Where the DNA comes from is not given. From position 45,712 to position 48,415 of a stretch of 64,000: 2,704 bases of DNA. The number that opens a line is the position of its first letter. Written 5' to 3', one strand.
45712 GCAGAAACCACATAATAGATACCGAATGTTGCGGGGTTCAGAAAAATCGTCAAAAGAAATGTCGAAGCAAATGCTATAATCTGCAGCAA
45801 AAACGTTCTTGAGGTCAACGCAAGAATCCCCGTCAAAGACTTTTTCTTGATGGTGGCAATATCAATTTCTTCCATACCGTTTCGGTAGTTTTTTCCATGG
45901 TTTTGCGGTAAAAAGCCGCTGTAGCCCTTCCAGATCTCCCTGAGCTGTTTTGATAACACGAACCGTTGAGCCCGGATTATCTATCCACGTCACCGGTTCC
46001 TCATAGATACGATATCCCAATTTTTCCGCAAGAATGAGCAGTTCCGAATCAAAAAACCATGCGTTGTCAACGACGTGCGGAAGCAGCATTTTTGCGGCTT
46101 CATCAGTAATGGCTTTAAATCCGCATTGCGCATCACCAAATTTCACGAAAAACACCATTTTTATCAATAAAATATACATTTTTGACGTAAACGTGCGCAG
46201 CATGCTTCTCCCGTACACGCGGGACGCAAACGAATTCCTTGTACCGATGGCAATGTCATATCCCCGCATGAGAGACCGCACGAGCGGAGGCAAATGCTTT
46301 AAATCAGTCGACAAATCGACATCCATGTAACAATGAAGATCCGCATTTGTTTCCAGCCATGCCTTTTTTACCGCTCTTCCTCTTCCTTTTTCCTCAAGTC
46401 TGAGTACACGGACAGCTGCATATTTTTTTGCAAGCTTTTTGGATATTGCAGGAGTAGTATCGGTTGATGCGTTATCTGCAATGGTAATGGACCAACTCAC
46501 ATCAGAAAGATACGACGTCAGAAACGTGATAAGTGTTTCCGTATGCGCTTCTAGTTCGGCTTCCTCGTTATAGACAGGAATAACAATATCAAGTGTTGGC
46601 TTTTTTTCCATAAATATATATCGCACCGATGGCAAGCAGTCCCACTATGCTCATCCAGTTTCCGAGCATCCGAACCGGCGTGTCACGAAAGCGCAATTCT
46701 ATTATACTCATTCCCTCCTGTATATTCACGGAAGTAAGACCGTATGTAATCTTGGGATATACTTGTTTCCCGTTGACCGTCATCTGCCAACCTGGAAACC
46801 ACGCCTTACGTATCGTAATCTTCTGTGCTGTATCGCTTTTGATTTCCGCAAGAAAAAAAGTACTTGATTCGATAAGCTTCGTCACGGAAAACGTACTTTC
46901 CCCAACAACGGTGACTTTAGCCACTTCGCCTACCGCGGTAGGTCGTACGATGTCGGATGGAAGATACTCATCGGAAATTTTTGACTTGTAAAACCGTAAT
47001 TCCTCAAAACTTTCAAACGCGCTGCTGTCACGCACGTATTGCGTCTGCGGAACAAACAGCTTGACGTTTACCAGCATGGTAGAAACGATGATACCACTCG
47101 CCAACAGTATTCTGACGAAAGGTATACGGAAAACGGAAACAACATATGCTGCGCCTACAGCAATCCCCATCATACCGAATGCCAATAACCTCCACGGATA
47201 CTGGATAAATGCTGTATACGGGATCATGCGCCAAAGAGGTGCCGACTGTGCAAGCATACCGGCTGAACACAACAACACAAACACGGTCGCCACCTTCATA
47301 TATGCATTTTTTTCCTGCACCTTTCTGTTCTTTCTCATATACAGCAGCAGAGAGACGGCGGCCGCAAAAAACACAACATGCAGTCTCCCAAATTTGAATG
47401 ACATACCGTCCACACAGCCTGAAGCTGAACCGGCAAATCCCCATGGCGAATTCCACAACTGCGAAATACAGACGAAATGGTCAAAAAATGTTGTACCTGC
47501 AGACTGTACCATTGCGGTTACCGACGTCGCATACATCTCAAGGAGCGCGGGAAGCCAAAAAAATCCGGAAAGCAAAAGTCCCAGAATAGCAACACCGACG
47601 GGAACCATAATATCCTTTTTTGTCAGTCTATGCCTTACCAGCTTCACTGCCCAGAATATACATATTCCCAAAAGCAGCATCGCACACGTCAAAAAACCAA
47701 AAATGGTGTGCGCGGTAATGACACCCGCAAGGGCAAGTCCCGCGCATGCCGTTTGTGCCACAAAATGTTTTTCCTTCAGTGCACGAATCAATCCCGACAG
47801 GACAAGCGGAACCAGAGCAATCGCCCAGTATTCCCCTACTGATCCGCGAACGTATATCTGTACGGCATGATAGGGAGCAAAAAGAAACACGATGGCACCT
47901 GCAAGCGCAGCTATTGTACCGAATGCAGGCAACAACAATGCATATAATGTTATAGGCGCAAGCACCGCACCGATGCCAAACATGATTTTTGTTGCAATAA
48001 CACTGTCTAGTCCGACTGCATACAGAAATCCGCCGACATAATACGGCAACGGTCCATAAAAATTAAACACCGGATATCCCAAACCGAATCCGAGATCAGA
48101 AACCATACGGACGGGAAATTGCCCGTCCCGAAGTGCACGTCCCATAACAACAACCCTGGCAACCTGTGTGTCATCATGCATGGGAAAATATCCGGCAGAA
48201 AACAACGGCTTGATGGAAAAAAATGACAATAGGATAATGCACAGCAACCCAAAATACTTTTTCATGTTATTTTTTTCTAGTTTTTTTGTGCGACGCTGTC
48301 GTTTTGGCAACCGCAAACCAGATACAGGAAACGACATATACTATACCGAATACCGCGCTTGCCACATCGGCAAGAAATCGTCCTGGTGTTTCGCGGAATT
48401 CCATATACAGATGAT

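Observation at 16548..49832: Four-member expansion of a 'PTPS-related'-like polytopic membrane family, each member next to a GT2 lipid-phosphate-sugar-synthase-like gene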

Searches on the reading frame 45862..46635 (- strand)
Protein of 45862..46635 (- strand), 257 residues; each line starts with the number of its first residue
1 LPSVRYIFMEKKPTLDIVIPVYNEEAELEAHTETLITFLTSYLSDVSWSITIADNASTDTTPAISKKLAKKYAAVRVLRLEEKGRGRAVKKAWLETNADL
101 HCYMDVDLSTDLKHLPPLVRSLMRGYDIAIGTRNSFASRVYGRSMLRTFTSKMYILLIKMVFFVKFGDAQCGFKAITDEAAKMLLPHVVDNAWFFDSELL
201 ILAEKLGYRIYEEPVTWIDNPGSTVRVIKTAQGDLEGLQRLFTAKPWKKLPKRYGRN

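Call 10: search_protein_families(library=ncbifam, proteins=[window:45862-46635:-], max_evalue=0.01)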
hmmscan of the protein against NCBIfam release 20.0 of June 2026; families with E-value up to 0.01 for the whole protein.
window:45862-46635:- (257 aa): 18 families
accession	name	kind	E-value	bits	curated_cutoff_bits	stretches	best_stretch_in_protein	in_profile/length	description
NF047588.1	GlcsyltransPgfSStrep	equivalog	2.2e-11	43.6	500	1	15-185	3-168/308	glycosyltransferase PgfS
NF007986.1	PRK10714.1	equivalog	4.1e-10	39.2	529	1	15-182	8-170/316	undecaprenyl-phosphate 4-deoxy-4-formamido-L-arabinose transferase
NF041391.1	DPhHxTase_Halo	equivalog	5.3e-10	38.7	375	1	44-224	21-190/213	dolichyl-phosphate hexose transferase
TIGR04182.1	glyco_TIGR04182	equivalog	4.1e-09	36.2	325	1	17-223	4-196/293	S-layer glycoprotein N-glycosyltransferase AglJ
NF038302.1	EPS_HpsE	equivalog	1.7e-08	33.8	300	1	15-108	3-97/307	hormogonium polysaccharide biosynthesis glycosyltransferase HpsE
NF007482.0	PRK10073.1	equivalog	2.9e-08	33.1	423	1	9-107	2-95/334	glycosyltransferase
TIGR03937.1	PgaC_IcaA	equivalog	3.2e-08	33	422.3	1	9-134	41-162/407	poly-beta-1,6-N-acetyl-D-glucosamine synthase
TIGR04283.1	glyco_like_mftF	equivalog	3e-07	30.3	182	1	16-154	2-125/221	TIGR04283 family arsenosugar biosynthesis glycosyltransferase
NF010496.0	PRK13915.1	equivalog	9.6e-07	28.2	262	1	11-125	29-145/307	glucosyl-3-phosphoglycerate synthase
TIGR03111.1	glyc2_xrt_Gpos1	hypoth_equivalog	1.4e-05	24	363.95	1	8-109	44-143/439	TIGR03111 family XrtG-associated glycosyltransferase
NF047683.1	TeichurnBiosyTuaG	equivalog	1.9e-05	24.5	400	1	9-97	2-86/252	teichuronic acid biosynthesis protein TuaG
TIGR03965.1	mycofact_glyco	equivalog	7.5e-05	21.8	280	1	10-124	71-181/467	mycofactocin biosynthesis glycosyltransferase MftF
NF058614.1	PPMAGASynPpgS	equivalog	0.00012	21.5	370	1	17-217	4-196/226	polyprenyl-phospho-N-acetylgalactosaminyl synthase PpgS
NF053739.1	GlytfEpsEBac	equivalog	0.00024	20.2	450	1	13-85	1-69/265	glycosyltransferase EpsE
TIGR03030.1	CelA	equivalog_domain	0.002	16.2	699.1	0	9-32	127-150/714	UDP-forming cellulose synthase catalytic subunit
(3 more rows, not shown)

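Call 17: search_solved_structures(query=window:45862-46635:-, max_evalue=0.001)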
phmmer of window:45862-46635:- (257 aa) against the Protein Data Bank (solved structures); distinct sequences matched with E-value up to 0.001: 7.
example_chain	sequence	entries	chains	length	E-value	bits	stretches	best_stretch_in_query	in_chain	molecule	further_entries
5mlz_A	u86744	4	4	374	1.3e-14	57.6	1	14-180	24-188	Dolichol monophosphate mannose synthase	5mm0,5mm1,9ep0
9bhc_C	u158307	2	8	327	3.7e-08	36.5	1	15-176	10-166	Undecaprenyl-phosphate 4-deoxy-4-formamido-L-arabinose transferase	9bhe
8vxh_A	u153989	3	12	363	4.6e-08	36.2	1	15-176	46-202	Undecaprenyl-phosphate 4-deoxy-4-formamido-L-arabinose transferase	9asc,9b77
9hwj_A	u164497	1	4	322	1.1e-06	31.6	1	15-183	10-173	Undecaprenyl-phosphate 4-deoxy-4-formamido-L-arabinose transferase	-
5eke_A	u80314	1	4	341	3.9e-06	29.8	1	14-168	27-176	Uncharacterized glycosyltransferase sll0501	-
5ekp_C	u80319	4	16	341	3.9e-06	29.8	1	14-168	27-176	Uncharacterized glycosyltransferase sll0501 | Glycosyltransferase sll0501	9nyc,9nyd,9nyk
9nye_A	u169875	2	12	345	4e-06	29.8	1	14-168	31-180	Glycosyltransferase sll0501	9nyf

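Call 68: search_protein_families(library=pfam, proteins=[window:45862-46635:-], max_evalue=0.001)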
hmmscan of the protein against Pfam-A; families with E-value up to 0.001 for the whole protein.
window:45862-46635:- (257 aa): 1 family
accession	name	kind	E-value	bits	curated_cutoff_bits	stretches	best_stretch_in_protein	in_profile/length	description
PF00535.33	Glycos_transf_2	-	3.2e-20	73.2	23.3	1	17-180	2-163/168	Glycosyl transferase family 2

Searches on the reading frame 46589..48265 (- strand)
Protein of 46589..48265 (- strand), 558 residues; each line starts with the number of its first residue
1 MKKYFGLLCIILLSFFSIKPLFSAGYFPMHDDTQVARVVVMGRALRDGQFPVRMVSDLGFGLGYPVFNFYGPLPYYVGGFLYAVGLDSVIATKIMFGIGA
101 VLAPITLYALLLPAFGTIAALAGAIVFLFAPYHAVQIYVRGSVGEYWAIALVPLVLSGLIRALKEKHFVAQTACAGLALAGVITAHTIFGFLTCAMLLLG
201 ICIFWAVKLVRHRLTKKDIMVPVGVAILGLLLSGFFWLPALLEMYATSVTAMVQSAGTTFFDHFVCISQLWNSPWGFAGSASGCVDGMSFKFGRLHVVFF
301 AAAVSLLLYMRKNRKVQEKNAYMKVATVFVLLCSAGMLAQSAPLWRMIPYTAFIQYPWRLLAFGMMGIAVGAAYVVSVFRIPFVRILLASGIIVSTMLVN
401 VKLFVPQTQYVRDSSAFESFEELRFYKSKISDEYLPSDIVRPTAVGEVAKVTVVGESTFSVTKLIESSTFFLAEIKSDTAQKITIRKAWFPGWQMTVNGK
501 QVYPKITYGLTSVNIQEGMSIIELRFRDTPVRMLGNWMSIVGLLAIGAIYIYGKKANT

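Call 4: search_protein_families(library=pfam, proteins=[window:46589-48265:-], max_evalue=1)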
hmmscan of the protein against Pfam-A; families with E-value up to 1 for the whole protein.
window:46589-48265:- (558 aa): 2 families
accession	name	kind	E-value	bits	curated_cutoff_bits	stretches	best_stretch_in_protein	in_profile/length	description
PF10131.15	PTPS_related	-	8.8e-08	31.5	26.4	1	67-414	1-320/621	6-pyruvoyl-tetrahydropterin synthase related domain; membrane protein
PF09586.16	YfhO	-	0.0002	20.3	28.5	1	491-527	787-824/835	Bacterial membrane protein YfhO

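Call 10: search_protein_families(library=ncbifam, proteins=[window:46589-48265:-], max_evalue=0.01)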
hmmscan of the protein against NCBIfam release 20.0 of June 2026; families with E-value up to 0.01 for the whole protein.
window:46589-48265:- (558 aa): 0 families

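Call 49: find_homologous_proteins(query=window:46589-48265:-, max_evalue=1e-10)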
Query window:46589-48265:- (558 aa): 1090 proteins with E <= 1e-10 among 8000 candidates; the best 120 are listed.
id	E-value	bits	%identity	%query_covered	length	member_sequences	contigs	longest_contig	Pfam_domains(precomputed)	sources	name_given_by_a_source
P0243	0.0e+0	1170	100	95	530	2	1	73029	PF10131.16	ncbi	-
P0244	7.1e-240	816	65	100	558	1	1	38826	PF10131.16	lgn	-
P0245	2.7e-238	810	64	100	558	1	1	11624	PF10131.16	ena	-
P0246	2.9e-237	807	63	100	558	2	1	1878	PF10131.16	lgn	-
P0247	1.4e-222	759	61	100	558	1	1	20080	PF10131.16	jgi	-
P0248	1.5e-222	758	60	100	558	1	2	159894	PF10131.16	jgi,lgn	-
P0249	3.2e-222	757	58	100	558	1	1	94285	PF10131.16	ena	-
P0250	7.2e-222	756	58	100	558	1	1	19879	PF10131.16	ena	-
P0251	3.7e-221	754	59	100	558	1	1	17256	PF10131.16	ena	-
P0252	1.5e-213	729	62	95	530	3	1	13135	PF10131.16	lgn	-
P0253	3.8e-211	721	58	100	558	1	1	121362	PF10131.16,PF09586.17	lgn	-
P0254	5.5e-210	717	57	100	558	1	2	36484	PF10131.16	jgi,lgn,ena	-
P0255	1.4e-205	702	57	100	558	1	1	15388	PF10131.16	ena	-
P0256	1.6e-203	696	57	100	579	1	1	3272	PF10131.16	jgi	jgi:hypothetical protein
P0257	3.0e-200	685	55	100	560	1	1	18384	PF10131.16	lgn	-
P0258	9.1e-200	683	55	100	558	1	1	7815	PF10131.16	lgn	-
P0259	1.7e-199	682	57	100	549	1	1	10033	PF10131.16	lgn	-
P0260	1.1e-196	673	55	97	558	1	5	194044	PF10131.16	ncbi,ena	-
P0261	2.8e-196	672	52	100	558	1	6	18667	PF10131.16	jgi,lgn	-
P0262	7.9e-194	664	54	100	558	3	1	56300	PF10131.16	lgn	-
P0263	5.1e-187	641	50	100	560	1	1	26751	PF10131.16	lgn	-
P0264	1.9e-183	629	54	100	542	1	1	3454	PF10131.16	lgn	-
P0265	3.1e-182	625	51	100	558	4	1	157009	PF10131.16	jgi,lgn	-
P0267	4.9e-176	605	51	100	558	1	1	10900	PF10131.16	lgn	-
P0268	3.8e-175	602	51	99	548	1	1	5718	PF10131.16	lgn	-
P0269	3.7e-174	599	51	100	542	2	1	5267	PF10131.16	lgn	-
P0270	4.7e-174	598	49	100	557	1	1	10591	PF10131.16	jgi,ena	-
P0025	2.0e-173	596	48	100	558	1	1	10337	PF10131.16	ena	-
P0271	2.1e-173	596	50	100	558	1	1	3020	PF10131.16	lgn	-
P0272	1.1e-172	594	51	96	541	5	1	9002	PF10131.16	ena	-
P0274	2.9e-172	593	48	99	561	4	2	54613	PF10131.16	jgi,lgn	jgi:hypothetical protein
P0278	8.8e-171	588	49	100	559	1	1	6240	PF10131.16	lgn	-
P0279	3.1e-170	586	49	100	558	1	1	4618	PF10131.16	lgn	-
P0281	1.8e-169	583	49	100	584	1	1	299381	PF10131.16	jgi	jgi:hypothetical protein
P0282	2.0e-169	583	48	100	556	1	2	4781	PF10131.16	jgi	-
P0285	4.8e-166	572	48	98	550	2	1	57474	PF10131.16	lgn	-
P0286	7.5e-166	571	48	100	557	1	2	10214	PF10131.16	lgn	-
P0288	2.3e-164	566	48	100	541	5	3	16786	PF10131.16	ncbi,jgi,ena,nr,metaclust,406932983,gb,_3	ncbi:MAG: hypothetical protein ACD_48C00222G0002 [uncultured bacterium]|nr:MAG: hypothetical protein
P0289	1.3e-162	561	49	100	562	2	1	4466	PF10131.16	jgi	jgi:hypothetical protein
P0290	6.5e-162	558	49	98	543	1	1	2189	PF10131.16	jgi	jgi:hypothetical protein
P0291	8.6e-162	558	47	100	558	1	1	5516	PF10131.16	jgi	-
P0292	9.4e-160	551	46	100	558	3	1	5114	PF10131.16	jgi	jgi:uncharacterized membrane protein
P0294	5.0e-157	542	45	100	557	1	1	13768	PF10131.16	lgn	-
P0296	2.1e-155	537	47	100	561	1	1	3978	PF10131.16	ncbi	-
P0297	8.1e-155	535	47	100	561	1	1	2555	PF10131.16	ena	-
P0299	3.1e-151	523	47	99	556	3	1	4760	PF10131.16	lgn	-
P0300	3.5e-151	523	45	100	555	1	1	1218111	PF10131.16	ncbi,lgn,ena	-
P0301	9.7e-151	521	45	99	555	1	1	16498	PF10131.16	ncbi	-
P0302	1.1e-150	521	45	99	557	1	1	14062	PF10131.16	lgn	-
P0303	6.7e-150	519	46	99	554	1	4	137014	PF10131.16,PF09586.17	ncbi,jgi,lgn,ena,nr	ncbi:hypothetical protein KKB64_03085 [Patescibacteria group bacterium]|nr:hypothetical protein [Pat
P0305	2.0e-149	517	45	100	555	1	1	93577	PF10131.16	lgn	-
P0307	2.7e-149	517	46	99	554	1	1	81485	PF10131.16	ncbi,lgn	-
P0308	5.9e-149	516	45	99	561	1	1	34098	PF10131.16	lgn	-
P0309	6.3e-149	515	46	100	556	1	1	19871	PF10131.16,PF09586.17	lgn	-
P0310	1.7e-148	514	47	99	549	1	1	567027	PF10131.16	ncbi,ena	-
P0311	4.1e-148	513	45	100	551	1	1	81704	PF10131.16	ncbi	-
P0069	1.8e-147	511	44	97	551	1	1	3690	PF10131.16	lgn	-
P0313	4.1e-147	510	46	100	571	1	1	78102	PF10131.16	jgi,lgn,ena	-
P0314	1.2e-146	508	47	100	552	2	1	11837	PF10131.16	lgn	-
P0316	5.0e-146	506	45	100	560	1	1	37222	PF10131.16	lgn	-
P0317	7.0e-146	505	43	100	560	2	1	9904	PF10131.16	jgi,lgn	jgi:hypothetical protein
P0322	1.1e-145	505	44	96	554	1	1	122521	PF10131.16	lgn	-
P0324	1.5e-145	504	44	100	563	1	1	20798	PF10131.16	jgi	jgi:uncharacterized membrane protein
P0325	3.2e-145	503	45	100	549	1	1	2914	PF10131.16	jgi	jgi:hypothetical protein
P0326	4.9e-145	503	46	100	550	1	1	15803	PF10131.16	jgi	jgi:hypothetical protein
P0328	7.4e-145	502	44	99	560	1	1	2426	PF10131.16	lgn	-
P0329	1.3e-144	501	43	99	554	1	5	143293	PF10131.16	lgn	-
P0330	1.4e-144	501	43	100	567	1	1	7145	PF10131.16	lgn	-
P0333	9.5e-144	498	43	98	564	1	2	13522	PF10131.16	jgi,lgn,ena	-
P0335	1.1e-143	498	44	100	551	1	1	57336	PF10131.16,PF09586.17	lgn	-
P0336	1.2e-143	498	43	99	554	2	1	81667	PF10131.16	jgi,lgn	-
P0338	6.0e-143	496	43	99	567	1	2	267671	PF10131.16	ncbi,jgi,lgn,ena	-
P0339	9.5e-143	495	43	97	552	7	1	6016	PF10131.16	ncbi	-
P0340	1.1e-142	495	43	99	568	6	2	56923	PF10131.16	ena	-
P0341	1.3e-142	495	44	100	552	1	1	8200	PF10131.16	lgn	-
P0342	1.3e-142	495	45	100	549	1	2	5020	PF10131.16,PF09586.17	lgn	-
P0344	1.6e-142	494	41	100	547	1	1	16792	PF10131.16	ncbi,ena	-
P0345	2.4e-142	494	43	100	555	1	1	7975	PF10131.16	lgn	-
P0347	3.3e-142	493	43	99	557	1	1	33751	PF10131.16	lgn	-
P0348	6.2e-142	492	42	100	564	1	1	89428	PF10131.16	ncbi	-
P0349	6.6e-142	492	43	100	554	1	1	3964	PF10131.16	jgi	-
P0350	7.2e-142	492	43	100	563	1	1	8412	PF10131.16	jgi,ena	-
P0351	7.3e-142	492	44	100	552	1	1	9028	PF10131.16,PF09586.17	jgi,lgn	jgi:uncharacterized membrane protein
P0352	2.4e-141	490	44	99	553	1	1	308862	PF10131.16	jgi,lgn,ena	-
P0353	2.8e-141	490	42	99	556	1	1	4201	PF10131.16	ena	-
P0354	5.6e-141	489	44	100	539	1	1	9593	PF10131.16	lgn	-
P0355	6.7e-141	489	44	99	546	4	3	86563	PF10131.16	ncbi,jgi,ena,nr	ncbi:MAG TPA: 6-pyruvoyl-tetrahydropterin synthase-related protein [Patescibacteria group bacterium]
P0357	1.3e-140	488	46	94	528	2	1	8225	PF10131.16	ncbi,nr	ncbi:hypothetical protein HY950_04060 [Candidatus Gottesmanbacteria bacterium]|nr:hypothetical prote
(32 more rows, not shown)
